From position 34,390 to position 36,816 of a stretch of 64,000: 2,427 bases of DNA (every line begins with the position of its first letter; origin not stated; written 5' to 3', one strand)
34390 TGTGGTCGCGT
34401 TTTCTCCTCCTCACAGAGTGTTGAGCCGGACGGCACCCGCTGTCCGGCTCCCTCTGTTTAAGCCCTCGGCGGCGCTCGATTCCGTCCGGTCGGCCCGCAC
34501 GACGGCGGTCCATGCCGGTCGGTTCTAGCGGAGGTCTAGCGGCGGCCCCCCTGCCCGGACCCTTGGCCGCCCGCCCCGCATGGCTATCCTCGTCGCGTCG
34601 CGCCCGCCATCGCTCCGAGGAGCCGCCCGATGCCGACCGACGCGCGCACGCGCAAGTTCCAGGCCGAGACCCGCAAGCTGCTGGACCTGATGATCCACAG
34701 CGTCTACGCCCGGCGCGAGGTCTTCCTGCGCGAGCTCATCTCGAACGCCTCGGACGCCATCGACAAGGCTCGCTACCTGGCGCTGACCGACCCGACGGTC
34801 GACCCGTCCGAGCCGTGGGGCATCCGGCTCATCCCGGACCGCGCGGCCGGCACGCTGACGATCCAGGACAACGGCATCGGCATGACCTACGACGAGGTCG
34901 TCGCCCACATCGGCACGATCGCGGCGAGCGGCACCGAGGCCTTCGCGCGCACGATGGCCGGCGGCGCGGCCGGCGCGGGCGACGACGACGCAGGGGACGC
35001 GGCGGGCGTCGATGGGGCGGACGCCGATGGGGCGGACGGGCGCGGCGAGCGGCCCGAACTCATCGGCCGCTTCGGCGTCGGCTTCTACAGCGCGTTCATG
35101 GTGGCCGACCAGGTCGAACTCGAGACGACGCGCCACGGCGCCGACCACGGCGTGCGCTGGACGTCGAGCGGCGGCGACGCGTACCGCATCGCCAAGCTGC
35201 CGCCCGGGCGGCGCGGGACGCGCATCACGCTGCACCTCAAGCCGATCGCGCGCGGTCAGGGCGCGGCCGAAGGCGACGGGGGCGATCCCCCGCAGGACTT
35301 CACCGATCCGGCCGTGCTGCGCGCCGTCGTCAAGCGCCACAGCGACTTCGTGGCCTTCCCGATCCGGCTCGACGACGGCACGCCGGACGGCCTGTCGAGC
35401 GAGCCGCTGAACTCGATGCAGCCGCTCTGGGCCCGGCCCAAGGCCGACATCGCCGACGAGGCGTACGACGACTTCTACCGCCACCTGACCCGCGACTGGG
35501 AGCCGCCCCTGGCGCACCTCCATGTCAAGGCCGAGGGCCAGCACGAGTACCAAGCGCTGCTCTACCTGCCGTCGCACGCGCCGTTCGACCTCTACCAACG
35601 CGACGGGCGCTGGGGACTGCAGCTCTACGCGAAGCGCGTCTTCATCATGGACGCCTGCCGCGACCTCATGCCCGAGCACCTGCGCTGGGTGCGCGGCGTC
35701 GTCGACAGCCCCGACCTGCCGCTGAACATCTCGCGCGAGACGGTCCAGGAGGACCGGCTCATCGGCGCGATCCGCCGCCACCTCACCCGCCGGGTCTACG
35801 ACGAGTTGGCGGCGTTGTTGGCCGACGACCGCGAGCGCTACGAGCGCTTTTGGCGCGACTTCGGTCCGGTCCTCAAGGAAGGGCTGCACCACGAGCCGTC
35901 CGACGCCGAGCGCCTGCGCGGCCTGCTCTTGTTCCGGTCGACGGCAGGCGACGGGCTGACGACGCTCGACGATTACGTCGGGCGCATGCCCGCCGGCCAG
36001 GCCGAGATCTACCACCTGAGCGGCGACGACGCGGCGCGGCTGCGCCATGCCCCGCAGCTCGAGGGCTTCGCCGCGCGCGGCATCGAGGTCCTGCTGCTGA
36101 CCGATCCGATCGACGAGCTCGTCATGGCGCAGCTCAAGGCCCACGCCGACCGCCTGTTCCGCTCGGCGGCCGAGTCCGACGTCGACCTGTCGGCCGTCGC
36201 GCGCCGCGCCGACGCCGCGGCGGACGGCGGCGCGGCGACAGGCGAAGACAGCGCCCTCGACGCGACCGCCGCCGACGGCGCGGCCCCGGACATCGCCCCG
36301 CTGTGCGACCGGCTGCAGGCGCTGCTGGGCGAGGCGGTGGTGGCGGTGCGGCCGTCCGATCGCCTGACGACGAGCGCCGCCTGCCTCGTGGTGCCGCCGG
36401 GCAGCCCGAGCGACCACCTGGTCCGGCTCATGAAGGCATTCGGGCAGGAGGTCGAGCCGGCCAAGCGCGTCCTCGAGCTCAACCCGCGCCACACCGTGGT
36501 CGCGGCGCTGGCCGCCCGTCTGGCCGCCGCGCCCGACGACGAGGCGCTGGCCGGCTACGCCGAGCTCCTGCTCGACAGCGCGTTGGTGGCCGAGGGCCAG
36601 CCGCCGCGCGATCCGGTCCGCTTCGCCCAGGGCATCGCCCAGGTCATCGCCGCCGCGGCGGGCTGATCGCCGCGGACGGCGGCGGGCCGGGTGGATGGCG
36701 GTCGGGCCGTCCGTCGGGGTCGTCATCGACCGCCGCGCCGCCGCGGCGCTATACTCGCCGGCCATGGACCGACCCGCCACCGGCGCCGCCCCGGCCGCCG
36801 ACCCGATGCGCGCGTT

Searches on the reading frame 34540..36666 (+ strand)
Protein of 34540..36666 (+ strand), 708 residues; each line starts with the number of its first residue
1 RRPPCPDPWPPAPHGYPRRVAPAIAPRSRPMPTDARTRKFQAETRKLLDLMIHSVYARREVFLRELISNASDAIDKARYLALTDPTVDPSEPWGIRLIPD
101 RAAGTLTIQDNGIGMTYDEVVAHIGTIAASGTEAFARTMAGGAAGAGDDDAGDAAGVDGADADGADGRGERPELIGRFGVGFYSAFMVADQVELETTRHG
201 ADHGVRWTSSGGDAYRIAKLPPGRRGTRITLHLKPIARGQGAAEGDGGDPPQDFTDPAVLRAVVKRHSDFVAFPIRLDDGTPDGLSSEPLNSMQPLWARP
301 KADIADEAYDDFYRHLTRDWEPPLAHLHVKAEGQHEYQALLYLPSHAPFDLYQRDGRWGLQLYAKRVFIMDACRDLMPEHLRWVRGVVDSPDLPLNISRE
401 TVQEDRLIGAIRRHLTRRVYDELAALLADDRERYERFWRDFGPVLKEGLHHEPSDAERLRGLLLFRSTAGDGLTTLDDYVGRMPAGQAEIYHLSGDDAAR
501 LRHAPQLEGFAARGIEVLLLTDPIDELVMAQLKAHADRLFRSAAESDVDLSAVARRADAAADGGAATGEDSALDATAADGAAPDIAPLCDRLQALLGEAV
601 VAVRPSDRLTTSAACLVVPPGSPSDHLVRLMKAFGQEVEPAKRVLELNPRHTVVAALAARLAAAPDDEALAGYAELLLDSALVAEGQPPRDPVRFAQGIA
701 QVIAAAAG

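Call 69: search_protein_families(library=pfam, proteins=[window:34540-36666:+], max_evalue=0.00001)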
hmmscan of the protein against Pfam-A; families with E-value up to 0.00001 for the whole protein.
window:34540-36666:+ (708 aa): 1 family
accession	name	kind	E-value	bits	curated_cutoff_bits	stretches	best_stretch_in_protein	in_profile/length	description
PF00183.23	HSP90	-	2.4e-108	363.8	24.4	1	287-705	79-488/518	Hsp90 protein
